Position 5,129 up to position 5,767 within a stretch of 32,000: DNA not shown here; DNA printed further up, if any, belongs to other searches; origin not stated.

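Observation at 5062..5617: Overlapping 112-aa / acidic 89-aa gene pair with toxin-immunity character and loose barnase/barstar resemblance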

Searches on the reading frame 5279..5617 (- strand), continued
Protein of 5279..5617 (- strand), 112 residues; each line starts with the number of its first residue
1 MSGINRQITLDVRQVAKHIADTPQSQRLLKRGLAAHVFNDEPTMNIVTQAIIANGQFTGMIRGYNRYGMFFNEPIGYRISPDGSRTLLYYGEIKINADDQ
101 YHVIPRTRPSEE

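Call 33: search_solved_structures(query=A1, max_evalue=10, show_alignments=2)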
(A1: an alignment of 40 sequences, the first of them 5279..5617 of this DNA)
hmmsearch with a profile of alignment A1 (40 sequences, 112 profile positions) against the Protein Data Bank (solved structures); distinct sequences matched with E-value up to 10: 6.
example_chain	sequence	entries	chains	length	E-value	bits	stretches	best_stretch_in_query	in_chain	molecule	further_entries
9tgo_A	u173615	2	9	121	0.037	17.3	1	31-100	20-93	Z22-VH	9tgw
9wrn_H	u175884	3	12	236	0.17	15.2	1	32-100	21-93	cZ22-Fab heavy chain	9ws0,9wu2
9v8i_B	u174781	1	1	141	1.2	12.4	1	16-65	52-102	YxiDCTD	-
1q8f_A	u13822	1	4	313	1.8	11.9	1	64-100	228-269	Pyrimidine nucleoside hydrolase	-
3mkm_A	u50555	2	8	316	1.8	11.9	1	64-100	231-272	Putative uncharacterized protein YeiK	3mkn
3b9x_A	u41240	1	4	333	2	11.8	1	64-100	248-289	Pyrimidine-specific ribonucleoside hydrolase rihB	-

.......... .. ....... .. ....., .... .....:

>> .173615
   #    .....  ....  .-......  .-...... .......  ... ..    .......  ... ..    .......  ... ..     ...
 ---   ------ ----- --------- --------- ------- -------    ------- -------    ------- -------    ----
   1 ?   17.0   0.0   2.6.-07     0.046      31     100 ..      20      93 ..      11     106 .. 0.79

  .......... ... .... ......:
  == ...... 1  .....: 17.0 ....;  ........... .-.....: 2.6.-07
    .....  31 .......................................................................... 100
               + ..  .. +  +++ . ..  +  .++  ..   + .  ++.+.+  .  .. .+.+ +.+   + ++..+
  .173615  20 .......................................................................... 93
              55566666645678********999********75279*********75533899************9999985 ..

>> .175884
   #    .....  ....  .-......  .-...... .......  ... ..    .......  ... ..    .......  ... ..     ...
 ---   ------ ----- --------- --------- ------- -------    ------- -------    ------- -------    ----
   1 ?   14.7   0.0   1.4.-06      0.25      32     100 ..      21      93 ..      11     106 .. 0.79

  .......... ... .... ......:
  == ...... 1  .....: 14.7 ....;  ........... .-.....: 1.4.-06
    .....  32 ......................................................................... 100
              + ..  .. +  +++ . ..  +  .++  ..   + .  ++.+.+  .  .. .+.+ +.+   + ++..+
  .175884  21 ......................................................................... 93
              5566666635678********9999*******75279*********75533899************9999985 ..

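Call 35: search_protein_families(library=pfam, proteins=[P0248, P0249, P0250, P0265, P0271, P0272, P0276, P0279, P0301, P0365], max_evalue=0.001)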
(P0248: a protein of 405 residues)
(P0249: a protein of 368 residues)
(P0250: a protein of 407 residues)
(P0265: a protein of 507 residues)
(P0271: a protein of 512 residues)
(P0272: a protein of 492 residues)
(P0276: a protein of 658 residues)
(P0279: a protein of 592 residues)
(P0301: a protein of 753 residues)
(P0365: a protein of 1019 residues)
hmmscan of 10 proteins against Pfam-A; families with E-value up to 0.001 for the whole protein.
P0248 (405 aa): 1 family
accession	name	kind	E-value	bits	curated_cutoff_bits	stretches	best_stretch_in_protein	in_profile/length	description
PF22319.1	DUF6972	-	1.2e-39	135.1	27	1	305-405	6-105/105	Domain of unknown function (DUF6972)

P0249 (368 aa): 2 families
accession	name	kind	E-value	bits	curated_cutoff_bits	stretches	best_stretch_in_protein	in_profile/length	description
PF22319.1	DUF6972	-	4.6e-38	130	27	1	267-365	5-103/105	Domain of unknown function (DUF6972)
PF25023.1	TEN_YD-shell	-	9e-08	31.1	50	1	38-150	771-888/909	Teneurin YD-shell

P0250 (407 aa): 1 family
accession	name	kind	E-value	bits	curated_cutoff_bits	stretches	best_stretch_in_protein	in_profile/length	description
PF22319.1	DUF6972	-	3.2e-40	136.9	27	1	303-405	1-104/105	Domain of unknown function (DUF6972)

P0265 (507 aa): 1 family
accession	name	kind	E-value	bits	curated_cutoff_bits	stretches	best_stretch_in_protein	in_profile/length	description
PF22319.1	DUF6972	-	3.6e-35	120.7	27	1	404-506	4-105/105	Domain of unknown function (DUF6972)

P0271 (512 aa): 1 family
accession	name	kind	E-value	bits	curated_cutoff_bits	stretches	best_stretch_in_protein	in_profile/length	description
PF22319.1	DUF6972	-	2.3e-35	121.3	27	1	414-510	6-104/105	Domain of unknown function (DUF6972)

P0272 (492 aa): 1 family
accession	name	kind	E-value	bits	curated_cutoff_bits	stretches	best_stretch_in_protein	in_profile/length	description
PF22319.1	DUF6972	-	4.3e-33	114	27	1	388-489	3-104/105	Domain of unknown function (DUF6972)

P0276 (658 aa): 2 families
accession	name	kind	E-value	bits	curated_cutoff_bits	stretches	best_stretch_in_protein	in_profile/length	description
PF22319.1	DUF6972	-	1.8e-34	118.5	27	1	557-655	5-103/105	Domain of unknown function (DUF6972)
PF05593.20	RHS_repeat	-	0.0006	20.6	22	0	206-235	1-30/38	RHS Repeat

P0279 (592 aa): 1 family
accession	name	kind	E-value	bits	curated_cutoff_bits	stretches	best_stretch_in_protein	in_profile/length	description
PF22319.1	DUF6972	-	4.8e-36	123.5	27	1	490-588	7-105/105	Domain of unknown function (DUF6972)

P0301 (753 aa): 2 families
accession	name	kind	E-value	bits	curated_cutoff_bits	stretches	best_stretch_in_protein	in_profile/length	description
PF22319.1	DUF6972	-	1.8e-30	105.7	27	1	644-748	3-104/105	Domain of unknown function (DUF6972)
PF13860.13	FlgD_ig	-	0.00029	21.2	27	1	341-371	46-76/79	FlgD Ig-like domain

P0365 (1019 aa): 1 family
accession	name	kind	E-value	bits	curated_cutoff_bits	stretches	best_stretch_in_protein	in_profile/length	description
PF22319.1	DUF6972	-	4e-24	85.2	27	1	912-1015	6-105/105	Domain of unknown function (DUF6972)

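Call 38: find_encoding_contigs(protein=P0290, flank=4000, max_places=2)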
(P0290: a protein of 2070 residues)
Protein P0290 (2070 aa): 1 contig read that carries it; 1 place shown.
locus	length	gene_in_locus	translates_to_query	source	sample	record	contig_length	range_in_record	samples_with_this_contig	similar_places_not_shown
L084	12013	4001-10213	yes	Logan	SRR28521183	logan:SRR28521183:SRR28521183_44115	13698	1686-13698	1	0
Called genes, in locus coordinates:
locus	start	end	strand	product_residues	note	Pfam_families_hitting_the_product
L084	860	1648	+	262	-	-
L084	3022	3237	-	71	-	-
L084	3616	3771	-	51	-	-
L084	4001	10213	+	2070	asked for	PF03534:SpvB, PF13517:FG-GAP_3 (weak), PF25023:TEN_YD-shell (faint), PF13517:FG-GAP_3 (weak), PF12256:TcdB_toxin_midN, PF05593:RHS_repeat, PF22319:DUF6972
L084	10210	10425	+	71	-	-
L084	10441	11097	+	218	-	-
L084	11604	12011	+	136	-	?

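Call 41: find_encoding_contigs(protein=P0307, flank=3000, max_places=2)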
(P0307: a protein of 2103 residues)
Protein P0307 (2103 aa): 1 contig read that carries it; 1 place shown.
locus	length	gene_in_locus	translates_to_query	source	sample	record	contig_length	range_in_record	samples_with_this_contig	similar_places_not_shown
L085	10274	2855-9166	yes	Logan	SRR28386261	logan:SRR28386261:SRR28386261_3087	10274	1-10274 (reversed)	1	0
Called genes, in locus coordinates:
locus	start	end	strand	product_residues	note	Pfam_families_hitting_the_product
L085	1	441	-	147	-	?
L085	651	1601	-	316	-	PF10009:DUF2252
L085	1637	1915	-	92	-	PF01527:HTH_Tnp_1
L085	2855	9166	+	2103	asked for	PF03534:SpvB, PF12256:TcdB_toxin_midN, PF05593:RHS_repeat (weak), PF25023:TEN_YD-shell (weak), PF05593:RHS_repeat, PF25023:TEN_YD-shell, PF22319:DUF6972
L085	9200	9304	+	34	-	-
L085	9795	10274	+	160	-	?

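Call 42: find_encoding_contigs(protein=P0289, flank=3000, max_places=2)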
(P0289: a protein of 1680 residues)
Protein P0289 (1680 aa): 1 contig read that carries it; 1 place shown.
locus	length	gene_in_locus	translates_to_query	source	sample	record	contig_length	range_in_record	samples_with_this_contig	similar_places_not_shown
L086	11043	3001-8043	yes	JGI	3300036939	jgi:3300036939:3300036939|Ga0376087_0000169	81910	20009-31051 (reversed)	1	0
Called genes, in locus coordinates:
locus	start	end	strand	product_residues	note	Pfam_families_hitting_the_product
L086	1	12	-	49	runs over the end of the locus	-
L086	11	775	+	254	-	PF00041:fn3 (weak)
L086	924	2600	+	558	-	-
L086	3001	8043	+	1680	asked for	PF05593:RHS_repeat (weak), PF25023:TEN_YD-shell (weak), PF22319:DUF6972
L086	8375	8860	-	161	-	-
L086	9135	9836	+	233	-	PF12535:Nudix_N, PF00293:NUDIX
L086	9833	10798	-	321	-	PF00293:NUDIX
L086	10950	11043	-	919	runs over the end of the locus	PF01266:DAO, PF13450:NAD_binding_8 (weak)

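Call 43: find_encoding_contigs(protein=P0256, flank=3000, max_places=2)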
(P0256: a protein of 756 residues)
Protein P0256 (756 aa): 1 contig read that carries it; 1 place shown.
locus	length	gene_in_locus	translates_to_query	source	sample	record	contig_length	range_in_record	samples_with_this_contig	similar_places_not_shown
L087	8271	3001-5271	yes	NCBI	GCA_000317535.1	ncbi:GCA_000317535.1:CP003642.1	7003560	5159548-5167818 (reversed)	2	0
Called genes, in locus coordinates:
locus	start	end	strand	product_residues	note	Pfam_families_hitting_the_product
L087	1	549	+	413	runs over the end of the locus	PF13699:eCIS_core, PF05257:CHAP (weak)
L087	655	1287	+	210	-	-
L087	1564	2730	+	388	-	-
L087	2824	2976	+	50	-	-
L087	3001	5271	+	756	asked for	PF13699:eCIS_core, PF08239:SH3_3 (weak), PF21724:DUF6861, PF22319:DUF6972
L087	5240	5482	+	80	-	-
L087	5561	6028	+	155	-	PF14433:SUKH-3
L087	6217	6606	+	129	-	-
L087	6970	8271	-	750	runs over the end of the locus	PF05226:CHASE2, PF00211:Guanylate_cyc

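Call 44: find_encoding_contigs(protein=P0358, flank=3000, max_places=2)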
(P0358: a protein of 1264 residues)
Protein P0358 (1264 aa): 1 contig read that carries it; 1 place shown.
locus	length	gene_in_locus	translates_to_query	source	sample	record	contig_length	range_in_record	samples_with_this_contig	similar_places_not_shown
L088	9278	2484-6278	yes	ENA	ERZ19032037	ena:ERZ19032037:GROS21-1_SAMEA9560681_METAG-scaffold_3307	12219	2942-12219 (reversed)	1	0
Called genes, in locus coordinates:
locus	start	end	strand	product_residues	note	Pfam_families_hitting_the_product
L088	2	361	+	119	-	?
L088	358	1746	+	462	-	PF17289:Terminase_6C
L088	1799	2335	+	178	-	-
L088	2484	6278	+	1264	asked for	PF06074:Portal_Mu, PF04233:Phage_Mu_F, PF22319:DUF6972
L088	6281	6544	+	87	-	-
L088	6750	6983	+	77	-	-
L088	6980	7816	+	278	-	-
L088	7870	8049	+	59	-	PF01402:RHH_1 (weak)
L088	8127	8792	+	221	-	PF10547:P22_AR_N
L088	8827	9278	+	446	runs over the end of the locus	PF10123:Mu-like_Pro_N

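Call 50: search_solved_structures(query=A3, max_evalue=10, show_alignments=4)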
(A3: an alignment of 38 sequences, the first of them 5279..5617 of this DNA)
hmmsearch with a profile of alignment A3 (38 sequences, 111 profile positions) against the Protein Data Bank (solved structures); distinct sequences matched with E-value up to 10: 3.
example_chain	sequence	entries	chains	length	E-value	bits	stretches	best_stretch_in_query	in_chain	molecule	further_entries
9v8i_B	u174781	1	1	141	0.011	18.9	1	11-81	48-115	YxiDCTD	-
7t6x_H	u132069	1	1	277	0.83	12.8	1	61-102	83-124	AR4A Fab, heavy chain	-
8fsj_C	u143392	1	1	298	0.93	12.7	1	61-102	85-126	AR4A heavy chain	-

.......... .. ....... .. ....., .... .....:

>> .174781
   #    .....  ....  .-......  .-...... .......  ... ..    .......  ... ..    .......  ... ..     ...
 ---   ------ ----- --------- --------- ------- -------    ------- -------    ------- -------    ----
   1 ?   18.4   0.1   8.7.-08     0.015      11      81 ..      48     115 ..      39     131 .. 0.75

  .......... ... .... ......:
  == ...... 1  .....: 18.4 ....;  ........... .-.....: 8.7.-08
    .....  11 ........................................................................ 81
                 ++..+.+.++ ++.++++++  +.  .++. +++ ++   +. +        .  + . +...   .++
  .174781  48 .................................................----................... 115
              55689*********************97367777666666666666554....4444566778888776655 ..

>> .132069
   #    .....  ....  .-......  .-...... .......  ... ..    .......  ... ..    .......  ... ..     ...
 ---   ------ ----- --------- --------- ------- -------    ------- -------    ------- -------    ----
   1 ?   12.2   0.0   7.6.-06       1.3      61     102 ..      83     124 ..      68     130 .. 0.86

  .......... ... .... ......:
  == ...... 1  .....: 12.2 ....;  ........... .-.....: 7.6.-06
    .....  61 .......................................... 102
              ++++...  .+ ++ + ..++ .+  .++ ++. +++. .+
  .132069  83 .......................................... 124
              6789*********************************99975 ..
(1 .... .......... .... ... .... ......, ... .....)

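Call 63: list_cluster_members(proteins=[P0090, P0188, P0073, P0240])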
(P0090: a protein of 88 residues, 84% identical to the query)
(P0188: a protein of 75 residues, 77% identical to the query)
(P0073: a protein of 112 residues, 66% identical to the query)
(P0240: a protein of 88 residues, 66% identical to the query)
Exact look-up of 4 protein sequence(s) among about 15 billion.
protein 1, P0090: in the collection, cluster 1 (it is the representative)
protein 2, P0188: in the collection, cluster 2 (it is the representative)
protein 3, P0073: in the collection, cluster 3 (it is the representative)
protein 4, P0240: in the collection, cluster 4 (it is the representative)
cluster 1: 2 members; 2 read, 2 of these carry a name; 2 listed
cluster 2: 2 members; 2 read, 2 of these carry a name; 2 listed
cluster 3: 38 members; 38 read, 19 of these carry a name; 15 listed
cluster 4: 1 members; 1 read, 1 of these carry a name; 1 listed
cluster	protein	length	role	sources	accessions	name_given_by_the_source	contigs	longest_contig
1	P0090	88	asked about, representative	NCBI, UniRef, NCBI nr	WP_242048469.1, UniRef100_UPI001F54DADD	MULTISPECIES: DUF6972 family protein [Nostocaceae] | DUF6972 family protein n=1 Tax=Nostocaceae TaxID=1162 RepID=UPI001F54DADD | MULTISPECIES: hypothetical protein [Nostocaceae]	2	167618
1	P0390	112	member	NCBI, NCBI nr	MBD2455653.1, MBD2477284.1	hypothetical protein H6G80_16385 [Nostoc sp. FACHB-87] | hypothetical protein [Nostoc sp. FACHB-87]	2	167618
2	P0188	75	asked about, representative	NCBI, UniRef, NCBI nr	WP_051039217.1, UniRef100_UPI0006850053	hypothetical protein [Nostoc sp. PCC 7524] | hypothetical protein n=1 Tax=Nostoc sp. (strain ATCC 29411 / PCC 7524) TaxID=28072 ...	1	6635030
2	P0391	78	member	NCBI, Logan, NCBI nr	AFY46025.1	hypothetical protein Nos7524_0101 [Nostoc sp. PCC 7524]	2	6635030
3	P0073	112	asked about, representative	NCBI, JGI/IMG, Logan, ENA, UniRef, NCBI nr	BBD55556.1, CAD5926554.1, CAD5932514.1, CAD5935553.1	DUF6972 family protein [Planktothrix agardhii] | hypothetical protein | DUF6972 domain-containing protein n=1 Tax=Planktothrix agardhii TaxID=1160 ...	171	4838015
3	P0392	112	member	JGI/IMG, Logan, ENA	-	hypothetical protein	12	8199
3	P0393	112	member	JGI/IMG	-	hypothetical protein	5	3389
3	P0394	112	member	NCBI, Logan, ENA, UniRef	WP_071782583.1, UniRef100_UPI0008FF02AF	DUF6972 family protein [Planktothrix agardhii] | DUF6972 family protein n=1 Tax=Planktothrix agardhii TaxID=1160 RepID=UPI0008FF02AF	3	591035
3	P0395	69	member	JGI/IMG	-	hypothetical protein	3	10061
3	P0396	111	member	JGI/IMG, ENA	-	hypothetical protein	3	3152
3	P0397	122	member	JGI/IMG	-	hypothetical protein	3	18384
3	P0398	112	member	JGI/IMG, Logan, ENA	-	hypothetical protein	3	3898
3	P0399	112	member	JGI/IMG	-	hypothetical protein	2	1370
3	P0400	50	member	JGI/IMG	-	hypothetical protein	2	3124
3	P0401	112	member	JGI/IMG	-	hypothetical protein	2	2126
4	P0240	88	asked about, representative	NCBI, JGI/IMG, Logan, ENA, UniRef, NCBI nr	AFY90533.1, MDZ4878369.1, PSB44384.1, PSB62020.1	MAG: hypothetical protein CLLPBCKN_007804 [Chroococcidiopsis cubana SAG 39.79] | hypothetical protein | Uncharacterized protein n=2 Tax=Chroococcidiopsis TaxID=54298 RepID=K9U7E8_CHRTP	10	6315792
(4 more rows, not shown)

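Call 67: fold_search(model_id=the predicted structure, library=viral)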
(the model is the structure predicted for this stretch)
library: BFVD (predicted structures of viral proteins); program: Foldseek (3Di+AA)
matches with E <= 10: 429; with E <= 0.001: 0
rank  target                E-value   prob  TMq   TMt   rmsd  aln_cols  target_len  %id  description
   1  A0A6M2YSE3            1.6e-01  0.08  0.15  0.10  15.6       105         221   10  (no name in the UniProt tables at hand)
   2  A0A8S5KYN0            2.5e-01  0.15  0.19  0.14  13.2        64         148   19  Coat protein [ssRNA phage Gerhypos.2_24]
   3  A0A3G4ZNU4            3.2e-01  0.47  0.33  0.14   4.5        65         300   14  Uncharacterized protein [Terrestrivirus sp.]
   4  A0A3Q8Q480            4.7e-01  0.33  0.26  0.27   8.8        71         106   13  (no name in the UniProt tables at hand)
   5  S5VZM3                5.3e-01  0.06  0.17  0.11  14.3       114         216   12  Thoeris anti-defense 2-like domain-containing protein [Pseudomonas phage PaBG]
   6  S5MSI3                6.3e-01  0.15  0.23  0.09   8.4       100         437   11  PE-PGRS family protein [Bacillus phage JL]
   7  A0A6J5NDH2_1          6.3e-01  0.14  0.22  0.03   9.9        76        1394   10  DNA 3'-5' helicase [uncultured Caudovirales phage]
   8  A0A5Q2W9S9            6.3e-01  0.05  0.15  0.11  13.0        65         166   11  (no name in the UniProt tables at hand)
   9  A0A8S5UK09            7.1e-01  0.07  0.14  0.14  13.3        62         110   11  Uncharacterized protein [Podoviridae sp. ct9A73]
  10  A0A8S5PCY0            8.0e-01  0.08  0.23  0.11  17.3       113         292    8  Uncharacterized protein [Myoviridae sp. ctgr818]
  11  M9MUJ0                8.0e-01  0.07  0.16  0.14  13.3        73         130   10  (no name in the UniProt tables at hand)
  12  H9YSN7                9.0e-01  0.05  0.23  0.05  18.3       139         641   12  (no name in the UniProt tables at hand)
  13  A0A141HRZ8            9.5e-01  0.07  0.22  0.19  11.7       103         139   14  (no name in the UniProt tables at hand)
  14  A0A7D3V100            1.0e+00  0.10  0.19  0.10   8.1        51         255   12  (no name in the UniProt tables at hand)
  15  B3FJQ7                1.1e+00  0.44  0.28  0.22   6.0        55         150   13  Uncharacterized protein [Pseudomonas phage 201phi2-1]
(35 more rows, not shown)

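Call 72: search_dna_similar(query=window:5279-5617:-, collection=plasmids, mode=protein, max_evalue=0.001, max_rows=25)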
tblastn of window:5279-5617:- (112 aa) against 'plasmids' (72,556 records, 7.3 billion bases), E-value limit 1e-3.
No match.

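Call 73: search_dna_similar(query=window:5279-5617:-, collection=phages, mode=protein, max_evalue=0.001, max_rows=15)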
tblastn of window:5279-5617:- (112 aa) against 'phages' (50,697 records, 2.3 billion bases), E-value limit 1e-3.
No match.
